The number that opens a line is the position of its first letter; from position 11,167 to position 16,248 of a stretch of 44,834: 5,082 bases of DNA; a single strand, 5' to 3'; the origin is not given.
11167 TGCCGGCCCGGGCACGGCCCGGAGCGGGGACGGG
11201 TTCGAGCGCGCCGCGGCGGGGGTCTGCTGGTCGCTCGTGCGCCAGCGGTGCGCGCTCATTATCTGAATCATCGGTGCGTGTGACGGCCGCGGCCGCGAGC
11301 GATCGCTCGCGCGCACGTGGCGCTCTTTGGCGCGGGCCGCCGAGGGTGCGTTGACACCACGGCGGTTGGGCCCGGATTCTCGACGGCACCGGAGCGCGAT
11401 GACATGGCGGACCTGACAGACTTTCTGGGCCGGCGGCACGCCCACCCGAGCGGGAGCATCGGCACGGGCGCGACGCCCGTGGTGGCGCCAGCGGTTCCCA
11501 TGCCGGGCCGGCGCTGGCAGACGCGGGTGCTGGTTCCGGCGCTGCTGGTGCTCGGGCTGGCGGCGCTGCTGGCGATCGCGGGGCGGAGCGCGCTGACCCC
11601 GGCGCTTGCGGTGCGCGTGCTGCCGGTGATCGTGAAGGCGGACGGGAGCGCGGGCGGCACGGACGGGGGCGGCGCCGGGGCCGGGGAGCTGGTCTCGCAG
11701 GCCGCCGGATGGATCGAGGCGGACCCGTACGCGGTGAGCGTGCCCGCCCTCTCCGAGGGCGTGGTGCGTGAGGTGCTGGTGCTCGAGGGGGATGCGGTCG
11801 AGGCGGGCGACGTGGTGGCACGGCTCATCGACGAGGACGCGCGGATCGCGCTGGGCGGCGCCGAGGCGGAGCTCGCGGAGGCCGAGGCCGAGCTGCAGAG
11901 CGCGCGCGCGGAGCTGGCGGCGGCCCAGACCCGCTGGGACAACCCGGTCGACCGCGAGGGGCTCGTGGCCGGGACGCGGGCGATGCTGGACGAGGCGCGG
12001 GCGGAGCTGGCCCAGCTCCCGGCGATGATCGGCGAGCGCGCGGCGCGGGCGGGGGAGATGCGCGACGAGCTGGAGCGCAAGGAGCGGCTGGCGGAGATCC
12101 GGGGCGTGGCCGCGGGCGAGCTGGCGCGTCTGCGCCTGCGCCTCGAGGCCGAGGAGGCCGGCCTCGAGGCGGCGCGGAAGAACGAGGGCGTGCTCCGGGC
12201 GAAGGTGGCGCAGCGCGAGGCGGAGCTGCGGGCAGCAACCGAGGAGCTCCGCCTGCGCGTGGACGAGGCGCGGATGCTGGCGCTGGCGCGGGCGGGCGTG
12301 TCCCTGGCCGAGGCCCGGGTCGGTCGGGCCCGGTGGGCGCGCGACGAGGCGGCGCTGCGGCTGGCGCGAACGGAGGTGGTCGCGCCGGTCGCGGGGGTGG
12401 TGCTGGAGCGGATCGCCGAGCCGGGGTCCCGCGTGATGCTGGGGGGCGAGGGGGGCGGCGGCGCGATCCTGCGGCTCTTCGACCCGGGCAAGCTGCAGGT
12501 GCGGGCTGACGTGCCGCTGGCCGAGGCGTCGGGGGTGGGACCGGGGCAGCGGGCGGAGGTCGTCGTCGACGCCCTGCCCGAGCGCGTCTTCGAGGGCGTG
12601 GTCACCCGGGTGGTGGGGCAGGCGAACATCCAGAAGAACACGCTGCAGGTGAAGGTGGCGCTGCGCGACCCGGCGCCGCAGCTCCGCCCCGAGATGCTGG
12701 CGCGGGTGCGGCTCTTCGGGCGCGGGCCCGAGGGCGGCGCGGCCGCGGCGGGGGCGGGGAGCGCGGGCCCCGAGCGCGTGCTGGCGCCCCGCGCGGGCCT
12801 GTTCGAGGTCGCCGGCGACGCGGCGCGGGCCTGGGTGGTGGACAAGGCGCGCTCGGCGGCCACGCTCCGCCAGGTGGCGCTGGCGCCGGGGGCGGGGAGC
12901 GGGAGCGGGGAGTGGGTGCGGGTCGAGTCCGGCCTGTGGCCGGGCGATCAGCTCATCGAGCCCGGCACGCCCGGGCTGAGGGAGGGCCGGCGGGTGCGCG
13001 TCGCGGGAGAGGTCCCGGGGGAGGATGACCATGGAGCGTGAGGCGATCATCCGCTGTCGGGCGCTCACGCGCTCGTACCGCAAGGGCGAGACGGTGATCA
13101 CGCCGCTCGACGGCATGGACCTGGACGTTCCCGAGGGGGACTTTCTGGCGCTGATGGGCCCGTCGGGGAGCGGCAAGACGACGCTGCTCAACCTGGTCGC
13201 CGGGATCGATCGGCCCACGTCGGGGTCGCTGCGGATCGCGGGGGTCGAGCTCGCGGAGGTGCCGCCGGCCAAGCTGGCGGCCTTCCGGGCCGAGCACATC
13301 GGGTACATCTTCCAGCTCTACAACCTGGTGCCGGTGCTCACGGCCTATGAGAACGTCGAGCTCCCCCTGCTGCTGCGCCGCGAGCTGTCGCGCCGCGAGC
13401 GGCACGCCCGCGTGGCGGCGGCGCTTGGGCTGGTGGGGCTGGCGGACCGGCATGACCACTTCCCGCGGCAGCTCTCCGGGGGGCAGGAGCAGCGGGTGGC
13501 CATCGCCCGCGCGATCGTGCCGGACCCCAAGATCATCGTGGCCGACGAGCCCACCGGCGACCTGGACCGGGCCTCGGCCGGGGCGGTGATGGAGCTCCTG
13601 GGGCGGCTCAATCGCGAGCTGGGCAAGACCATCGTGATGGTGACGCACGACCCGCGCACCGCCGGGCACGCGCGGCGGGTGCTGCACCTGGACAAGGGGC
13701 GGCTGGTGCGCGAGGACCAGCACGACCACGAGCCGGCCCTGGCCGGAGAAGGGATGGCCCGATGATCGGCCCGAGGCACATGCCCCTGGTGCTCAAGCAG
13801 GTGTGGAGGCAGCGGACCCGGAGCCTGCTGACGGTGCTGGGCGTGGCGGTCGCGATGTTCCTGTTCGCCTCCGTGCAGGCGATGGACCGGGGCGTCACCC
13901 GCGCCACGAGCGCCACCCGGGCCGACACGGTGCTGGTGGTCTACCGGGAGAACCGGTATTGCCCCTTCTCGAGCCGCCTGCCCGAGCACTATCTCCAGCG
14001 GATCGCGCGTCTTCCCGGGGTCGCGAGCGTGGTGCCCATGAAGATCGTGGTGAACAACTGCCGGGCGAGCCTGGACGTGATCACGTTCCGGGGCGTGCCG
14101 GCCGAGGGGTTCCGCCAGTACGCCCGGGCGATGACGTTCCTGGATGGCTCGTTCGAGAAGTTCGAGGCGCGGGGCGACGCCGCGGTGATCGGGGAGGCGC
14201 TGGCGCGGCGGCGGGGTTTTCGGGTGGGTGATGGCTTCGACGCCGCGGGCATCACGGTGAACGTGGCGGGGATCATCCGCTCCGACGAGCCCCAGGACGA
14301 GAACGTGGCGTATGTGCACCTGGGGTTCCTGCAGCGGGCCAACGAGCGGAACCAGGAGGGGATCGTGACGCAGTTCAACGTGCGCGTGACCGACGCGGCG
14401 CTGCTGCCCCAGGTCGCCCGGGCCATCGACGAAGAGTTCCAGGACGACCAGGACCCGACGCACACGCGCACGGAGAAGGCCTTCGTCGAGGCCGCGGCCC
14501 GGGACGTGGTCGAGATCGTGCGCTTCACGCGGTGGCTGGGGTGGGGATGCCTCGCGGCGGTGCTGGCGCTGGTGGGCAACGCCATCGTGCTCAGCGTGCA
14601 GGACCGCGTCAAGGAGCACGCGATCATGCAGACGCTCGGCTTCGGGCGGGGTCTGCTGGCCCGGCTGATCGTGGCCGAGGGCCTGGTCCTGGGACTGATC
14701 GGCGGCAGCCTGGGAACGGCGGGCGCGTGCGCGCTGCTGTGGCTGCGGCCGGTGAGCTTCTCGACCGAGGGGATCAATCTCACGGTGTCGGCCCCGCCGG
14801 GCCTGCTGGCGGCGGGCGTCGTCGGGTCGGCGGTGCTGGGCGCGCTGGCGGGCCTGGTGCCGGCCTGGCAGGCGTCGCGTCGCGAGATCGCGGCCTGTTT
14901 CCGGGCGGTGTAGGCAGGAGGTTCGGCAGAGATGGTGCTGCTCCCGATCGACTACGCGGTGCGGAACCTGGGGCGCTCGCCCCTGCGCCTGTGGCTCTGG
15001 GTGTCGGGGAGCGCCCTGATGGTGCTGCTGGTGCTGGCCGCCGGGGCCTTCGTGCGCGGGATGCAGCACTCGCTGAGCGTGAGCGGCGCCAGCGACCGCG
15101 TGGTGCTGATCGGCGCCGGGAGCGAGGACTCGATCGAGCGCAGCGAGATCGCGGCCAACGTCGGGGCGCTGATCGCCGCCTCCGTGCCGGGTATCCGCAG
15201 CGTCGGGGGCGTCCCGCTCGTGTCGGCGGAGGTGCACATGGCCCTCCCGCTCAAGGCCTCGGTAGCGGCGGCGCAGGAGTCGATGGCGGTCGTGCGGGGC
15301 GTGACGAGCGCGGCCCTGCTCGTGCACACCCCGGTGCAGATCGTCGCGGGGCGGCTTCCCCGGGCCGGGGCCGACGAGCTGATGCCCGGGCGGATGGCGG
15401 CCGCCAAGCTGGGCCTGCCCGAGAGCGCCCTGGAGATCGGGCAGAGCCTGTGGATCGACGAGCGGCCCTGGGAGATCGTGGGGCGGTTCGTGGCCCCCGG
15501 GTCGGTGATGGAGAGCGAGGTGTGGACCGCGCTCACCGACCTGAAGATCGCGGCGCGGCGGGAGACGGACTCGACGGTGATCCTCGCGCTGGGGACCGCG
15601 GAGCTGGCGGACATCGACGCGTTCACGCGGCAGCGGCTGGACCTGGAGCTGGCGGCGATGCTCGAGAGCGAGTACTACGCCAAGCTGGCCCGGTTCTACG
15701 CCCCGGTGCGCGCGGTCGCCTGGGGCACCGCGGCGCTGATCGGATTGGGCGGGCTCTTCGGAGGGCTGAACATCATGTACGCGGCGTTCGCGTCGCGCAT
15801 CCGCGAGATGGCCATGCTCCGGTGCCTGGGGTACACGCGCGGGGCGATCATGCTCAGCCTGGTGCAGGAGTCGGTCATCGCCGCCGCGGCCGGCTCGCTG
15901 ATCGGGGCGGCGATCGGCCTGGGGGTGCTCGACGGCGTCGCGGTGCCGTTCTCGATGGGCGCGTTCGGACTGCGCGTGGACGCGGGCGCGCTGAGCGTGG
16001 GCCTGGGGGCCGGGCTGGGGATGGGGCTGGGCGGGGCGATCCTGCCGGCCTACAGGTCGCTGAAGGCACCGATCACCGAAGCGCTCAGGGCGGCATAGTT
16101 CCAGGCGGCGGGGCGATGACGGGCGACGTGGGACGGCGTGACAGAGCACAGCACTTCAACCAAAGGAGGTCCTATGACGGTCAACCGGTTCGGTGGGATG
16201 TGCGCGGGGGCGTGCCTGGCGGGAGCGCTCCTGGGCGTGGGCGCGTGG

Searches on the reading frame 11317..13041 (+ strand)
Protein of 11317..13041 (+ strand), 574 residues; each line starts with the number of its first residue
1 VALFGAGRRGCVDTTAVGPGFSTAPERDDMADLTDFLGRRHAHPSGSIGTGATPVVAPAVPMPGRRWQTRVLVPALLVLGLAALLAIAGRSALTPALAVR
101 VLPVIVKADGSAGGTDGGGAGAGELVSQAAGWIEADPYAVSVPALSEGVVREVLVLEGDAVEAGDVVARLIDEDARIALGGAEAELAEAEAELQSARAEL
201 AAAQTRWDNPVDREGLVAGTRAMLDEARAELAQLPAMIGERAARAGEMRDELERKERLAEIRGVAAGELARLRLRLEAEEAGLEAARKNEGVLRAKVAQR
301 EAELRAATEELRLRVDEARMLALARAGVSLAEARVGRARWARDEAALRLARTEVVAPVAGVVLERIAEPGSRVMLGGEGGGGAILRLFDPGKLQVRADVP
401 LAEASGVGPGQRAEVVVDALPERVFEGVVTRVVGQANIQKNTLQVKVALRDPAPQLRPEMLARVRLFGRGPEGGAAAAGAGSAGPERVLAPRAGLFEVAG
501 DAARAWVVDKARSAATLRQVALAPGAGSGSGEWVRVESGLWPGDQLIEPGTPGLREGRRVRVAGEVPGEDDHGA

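Call 11: search_protein_families(library=pfam, proteins=[window:11317-13041:+], max_evalue=0.001)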
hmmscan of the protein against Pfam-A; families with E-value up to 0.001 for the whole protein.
window:11317-13041:+ (574 aa): 3 families
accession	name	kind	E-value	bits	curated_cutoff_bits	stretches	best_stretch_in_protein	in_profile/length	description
PF16576.10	HlyD_D23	-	1.3e-17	64.2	30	1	350-462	107-214/214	Barrel-sandwich domain of CusB or HlyD membrane-fusion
PF13437.12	HlyD_3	-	3.9e-15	56.9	22.2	1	354-458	2-105/106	HlyD family secretion protein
PF00364.28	Biotin_lipoyl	-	2.4e-06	27.7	22.1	1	133-170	36-73/73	Biotin-requiring enzyme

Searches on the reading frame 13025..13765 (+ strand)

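Call 10: search_protein_families(library=pfam, proteins=[window:13025-13765:+], max_evalue=0.001)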
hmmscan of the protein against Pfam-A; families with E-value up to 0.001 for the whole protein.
window:13025-13765:+ (246 aa): 2 families
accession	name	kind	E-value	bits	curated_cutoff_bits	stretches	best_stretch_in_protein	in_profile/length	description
PF00005.33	ABC_tran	-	5.3e-34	118.2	25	1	28-177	1-136/137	ABC transporter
PF13481.12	AAA_25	-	0.0002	21.5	27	0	34-55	29-50/195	AAA domain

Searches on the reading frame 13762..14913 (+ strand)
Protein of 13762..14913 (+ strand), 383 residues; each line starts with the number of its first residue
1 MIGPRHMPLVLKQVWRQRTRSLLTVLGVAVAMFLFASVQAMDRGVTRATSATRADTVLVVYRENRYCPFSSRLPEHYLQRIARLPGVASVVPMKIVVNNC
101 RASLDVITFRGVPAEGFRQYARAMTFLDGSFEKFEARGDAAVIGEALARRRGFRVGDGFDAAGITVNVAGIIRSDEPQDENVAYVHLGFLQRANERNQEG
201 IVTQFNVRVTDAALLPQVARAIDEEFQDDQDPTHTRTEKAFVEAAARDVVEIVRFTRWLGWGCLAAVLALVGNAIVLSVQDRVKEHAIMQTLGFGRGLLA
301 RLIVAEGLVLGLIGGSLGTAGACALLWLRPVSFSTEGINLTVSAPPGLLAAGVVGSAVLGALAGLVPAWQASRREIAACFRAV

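Call 10: search_protein_families(library=pfam, proteins=[window:13762-14913:+], max_evalue=0.001)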
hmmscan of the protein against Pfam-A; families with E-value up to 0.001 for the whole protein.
window:13762-14913:+ (383 aa): 2 families
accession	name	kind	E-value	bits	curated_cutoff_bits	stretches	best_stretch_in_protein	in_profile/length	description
PF12704.14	MacB_PCD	-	2.5e-18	67.6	27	1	21-224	1-206/207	MacB-like periplasmic core domain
PF02687.27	FtsX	-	3.8e-14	53.2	25.5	1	263-375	7-119/120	FtsX-like permease C-terminal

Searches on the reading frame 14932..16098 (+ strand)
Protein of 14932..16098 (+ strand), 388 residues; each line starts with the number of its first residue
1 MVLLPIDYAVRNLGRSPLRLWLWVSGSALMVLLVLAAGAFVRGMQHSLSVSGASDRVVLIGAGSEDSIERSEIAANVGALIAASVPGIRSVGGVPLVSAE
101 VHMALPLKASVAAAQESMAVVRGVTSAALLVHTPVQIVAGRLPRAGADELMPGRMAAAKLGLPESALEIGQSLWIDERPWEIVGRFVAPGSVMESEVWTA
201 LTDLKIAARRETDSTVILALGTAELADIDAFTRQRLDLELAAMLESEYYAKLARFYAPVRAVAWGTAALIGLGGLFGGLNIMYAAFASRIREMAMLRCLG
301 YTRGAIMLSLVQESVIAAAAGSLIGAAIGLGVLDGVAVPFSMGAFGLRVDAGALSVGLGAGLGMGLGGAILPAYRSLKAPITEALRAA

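Call 10: search_protein_families(library=pfam, proteins=[window:14932-16098:+], max_evalue=0.001)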
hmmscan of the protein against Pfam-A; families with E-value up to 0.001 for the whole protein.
window:14932-16098:+ (388 aa): 1 family
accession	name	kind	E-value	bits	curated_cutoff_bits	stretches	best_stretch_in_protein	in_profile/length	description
PF02687.27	FtsX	-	1.6e-12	48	25.5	1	267-380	4-119/120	FtsX-like permease C-terminal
